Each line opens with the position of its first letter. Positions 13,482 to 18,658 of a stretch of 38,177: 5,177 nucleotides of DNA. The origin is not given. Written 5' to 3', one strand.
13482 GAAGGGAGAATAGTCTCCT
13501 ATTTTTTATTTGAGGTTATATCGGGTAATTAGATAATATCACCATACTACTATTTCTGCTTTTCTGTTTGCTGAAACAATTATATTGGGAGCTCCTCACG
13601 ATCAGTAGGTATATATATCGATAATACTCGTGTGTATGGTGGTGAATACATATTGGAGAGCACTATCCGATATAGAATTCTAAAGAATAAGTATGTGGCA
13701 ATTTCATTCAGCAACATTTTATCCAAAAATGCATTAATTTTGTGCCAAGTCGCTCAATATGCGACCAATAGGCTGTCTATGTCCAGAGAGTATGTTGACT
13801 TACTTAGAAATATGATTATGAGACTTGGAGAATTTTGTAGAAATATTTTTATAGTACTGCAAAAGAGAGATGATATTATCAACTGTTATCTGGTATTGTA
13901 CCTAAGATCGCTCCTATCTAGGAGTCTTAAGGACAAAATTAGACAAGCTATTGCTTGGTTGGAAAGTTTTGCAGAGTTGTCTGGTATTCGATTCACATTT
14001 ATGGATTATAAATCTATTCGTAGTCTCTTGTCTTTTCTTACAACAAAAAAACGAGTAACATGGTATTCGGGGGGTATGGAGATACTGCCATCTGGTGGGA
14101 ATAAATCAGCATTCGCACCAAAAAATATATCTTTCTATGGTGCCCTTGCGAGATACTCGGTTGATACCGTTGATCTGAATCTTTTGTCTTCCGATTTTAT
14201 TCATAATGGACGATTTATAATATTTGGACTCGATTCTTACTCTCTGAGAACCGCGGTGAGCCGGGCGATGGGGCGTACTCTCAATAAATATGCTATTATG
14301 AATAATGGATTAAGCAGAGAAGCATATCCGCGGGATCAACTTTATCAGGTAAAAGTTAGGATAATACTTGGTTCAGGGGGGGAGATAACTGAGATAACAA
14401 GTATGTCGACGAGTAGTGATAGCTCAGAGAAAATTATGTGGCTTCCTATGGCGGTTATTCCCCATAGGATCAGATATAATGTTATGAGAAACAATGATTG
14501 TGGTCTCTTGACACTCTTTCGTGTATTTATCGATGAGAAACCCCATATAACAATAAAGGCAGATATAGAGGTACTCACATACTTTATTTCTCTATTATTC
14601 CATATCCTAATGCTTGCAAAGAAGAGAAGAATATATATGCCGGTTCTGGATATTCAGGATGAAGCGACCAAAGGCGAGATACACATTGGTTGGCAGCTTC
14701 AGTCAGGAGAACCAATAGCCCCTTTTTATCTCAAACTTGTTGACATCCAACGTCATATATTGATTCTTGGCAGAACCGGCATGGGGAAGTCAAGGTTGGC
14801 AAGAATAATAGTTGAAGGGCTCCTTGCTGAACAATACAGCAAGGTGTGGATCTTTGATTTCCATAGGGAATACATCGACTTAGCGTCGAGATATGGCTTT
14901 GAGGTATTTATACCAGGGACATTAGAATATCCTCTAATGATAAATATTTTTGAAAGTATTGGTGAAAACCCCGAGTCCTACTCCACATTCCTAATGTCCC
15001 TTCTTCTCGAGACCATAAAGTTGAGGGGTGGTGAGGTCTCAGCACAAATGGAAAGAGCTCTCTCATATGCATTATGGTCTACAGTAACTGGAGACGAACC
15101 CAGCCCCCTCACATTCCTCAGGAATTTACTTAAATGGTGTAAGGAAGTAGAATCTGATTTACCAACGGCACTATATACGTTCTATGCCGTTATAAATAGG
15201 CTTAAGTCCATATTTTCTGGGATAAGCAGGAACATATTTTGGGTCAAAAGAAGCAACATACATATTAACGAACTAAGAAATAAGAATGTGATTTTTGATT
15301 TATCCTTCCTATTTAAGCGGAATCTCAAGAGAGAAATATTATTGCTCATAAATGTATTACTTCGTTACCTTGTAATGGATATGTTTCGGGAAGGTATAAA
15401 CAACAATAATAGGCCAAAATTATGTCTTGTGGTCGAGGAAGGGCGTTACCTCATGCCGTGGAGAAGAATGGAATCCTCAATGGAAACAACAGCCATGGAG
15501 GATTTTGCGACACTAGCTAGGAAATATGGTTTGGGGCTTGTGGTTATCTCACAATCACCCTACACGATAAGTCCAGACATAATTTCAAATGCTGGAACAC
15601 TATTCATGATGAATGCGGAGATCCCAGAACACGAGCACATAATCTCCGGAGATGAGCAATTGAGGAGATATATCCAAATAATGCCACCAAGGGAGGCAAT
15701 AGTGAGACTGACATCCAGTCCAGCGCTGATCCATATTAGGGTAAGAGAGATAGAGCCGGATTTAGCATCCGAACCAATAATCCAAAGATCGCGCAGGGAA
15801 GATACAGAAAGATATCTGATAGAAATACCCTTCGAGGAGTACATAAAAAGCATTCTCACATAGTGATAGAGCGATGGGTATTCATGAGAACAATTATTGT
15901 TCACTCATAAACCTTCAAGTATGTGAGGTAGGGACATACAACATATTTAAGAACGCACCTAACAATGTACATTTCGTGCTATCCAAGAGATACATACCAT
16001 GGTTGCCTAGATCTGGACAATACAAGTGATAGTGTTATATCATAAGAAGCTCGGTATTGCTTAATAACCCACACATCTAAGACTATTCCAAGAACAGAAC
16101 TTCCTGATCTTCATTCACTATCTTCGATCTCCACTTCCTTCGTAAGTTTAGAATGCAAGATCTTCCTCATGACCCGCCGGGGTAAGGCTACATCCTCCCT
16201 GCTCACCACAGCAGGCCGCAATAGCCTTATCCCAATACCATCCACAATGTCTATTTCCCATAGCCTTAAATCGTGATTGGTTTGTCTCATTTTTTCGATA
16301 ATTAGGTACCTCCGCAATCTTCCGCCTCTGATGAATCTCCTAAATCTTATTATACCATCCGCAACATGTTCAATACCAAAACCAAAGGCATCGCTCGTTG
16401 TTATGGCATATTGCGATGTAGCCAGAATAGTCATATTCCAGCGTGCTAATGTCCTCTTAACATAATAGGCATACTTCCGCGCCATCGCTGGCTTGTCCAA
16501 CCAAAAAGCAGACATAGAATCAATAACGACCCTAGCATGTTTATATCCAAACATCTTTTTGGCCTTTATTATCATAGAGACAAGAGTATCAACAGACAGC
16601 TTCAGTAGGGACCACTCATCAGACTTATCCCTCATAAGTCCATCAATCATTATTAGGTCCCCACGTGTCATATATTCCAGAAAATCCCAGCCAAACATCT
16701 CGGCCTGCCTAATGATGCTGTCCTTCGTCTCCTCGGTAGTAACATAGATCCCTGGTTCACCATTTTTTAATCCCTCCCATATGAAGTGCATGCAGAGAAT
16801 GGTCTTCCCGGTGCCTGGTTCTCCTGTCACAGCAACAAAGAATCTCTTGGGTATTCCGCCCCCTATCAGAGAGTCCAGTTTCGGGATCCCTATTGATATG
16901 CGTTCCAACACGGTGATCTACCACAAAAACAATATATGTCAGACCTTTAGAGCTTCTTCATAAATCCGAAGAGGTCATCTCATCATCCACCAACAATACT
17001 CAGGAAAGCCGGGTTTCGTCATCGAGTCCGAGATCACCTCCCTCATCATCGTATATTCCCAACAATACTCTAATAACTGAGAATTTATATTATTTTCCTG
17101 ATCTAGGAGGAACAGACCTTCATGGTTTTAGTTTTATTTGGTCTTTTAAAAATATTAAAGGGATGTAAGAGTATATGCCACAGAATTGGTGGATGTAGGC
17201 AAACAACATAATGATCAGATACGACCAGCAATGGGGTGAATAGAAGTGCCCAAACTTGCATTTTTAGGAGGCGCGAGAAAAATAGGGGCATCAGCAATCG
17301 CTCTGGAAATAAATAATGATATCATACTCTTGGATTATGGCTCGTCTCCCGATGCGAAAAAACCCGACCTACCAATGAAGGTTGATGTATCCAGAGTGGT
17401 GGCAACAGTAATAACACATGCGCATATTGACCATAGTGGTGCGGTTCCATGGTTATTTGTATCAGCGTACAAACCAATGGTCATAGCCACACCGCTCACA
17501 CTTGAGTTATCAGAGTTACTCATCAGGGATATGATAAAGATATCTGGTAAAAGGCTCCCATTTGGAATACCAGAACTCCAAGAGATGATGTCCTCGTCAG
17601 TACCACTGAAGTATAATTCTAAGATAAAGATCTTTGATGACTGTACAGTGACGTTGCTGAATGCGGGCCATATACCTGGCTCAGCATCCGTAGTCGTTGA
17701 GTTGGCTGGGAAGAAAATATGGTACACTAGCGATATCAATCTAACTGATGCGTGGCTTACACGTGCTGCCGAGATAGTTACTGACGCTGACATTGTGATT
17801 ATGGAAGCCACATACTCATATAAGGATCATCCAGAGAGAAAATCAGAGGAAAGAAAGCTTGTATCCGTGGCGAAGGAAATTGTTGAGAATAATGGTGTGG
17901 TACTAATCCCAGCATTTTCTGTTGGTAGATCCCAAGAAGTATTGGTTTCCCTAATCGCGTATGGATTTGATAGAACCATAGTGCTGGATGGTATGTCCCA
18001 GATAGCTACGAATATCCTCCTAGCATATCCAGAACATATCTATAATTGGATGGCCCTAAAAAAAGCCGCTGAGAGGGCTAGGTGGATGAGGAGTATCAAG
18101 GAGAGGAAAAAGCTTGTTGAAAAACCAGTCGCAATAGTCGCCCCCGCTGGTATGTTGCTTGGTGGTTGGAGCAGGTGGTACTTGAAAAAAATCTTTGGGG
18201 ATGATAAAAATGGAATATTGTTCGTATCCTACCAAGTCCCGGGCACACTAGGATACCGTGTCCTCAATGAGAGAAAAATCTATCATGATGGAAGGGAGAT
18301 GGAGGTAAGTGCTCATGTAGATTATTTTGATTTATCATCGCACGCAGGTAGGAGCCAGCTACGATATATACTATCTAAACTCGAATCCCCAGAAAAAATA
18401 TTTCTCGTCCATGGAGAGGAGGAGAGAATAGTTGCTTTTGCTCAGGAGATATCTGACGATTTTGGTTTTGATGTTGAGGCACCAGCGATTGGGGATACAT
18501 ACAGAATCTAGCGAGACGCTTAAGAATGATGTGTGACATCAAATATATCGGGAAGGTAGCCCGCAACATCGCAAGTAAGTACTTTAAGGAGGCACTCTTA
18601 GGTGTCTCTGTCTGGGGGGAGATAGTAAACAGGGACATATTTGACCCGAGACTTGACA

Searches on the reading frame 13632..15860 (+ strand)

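Call 74: search_protein_families(library=pfam, proteins=[window:13632-15860:+], max_evalue=0.001)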
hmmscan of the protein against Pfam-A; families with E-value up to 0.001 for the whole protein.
window:13632-15860:+ (743 aa): 2 families
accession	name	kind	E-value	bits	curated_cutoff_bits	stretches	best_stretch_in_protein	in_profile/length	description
PF01935.23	DUF87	-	2.5e-16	60.9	23.2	1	350-437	1-87/220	Helicase HerA, central domain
PF20720.3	nSTAND3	-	0.00082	19.5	27.2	0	369-409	13-52/155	Novel STAND NTPase 3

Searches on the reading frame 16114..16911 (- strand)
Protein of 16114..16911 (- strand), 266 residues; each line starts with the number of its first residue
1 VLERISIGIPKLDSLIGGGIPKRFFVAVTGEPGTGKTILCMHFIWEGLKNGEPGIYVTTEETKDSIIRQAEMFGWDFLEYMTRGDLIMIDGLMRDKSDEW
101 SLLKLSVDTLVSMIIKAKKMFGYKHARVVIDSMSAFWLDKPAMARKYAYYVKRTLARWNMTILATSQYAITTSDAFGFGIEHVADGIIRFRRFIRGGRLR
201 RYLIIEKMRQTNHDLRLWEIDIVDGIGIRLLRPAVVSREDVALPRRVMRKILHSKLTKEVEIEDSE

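Call 74: search_protein_families(library=pfam, proteins=[window:16114-16911:-], max_evalue=0.001)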
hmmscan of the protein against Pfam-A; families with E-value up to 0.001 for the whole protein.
window:16114-16911:- (266 aa): 2 families
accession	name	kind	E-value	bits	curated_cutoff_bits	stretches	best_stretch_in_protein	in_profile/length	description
PF06745.19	ATPase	-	3.5e-56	190.6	26.6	1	6-231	2-227/231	KaiC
PF13481.12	AAA_25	-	1.3e-05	25.3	27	1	9-48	19-58/195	AAA domain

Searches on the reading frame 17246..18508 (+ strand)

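Call 74: search_protein_families(library=pfam, proteins=[window:17246-18508:+], max_evalue=0.001)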
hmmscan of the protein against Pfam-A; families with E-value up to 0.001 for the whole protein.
window:17246-18508:+ (421 aa): 5 families
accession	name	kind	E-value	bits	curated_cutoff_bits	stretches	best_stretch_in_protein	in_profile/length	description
PF07521.17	RMMBL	-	9.9e-15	54.7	21.6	1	352-413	2-63/63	Zn-dependent metallo-hydrolase RNA specificity domain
PF10996.14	Beta-Casp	-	1.9e-13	51.4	27.7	1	244-338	21-119/120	Beta-Casp domain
PF12706.13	Lactamase_B_2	-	3.2e-08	33.9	27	1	38-195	14-171/200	Beta-lactamase superfamily domain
PF16661.11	Lactamase_B_6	-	2e-07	31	27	1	20-167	2-165/193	Metallo-beta-lactamase superfamily domain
PF00753.33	Lactamase_B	-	2.1e-07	31.5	22.7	1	16-168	7-154/196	Metallo-beta-lactamase superfamily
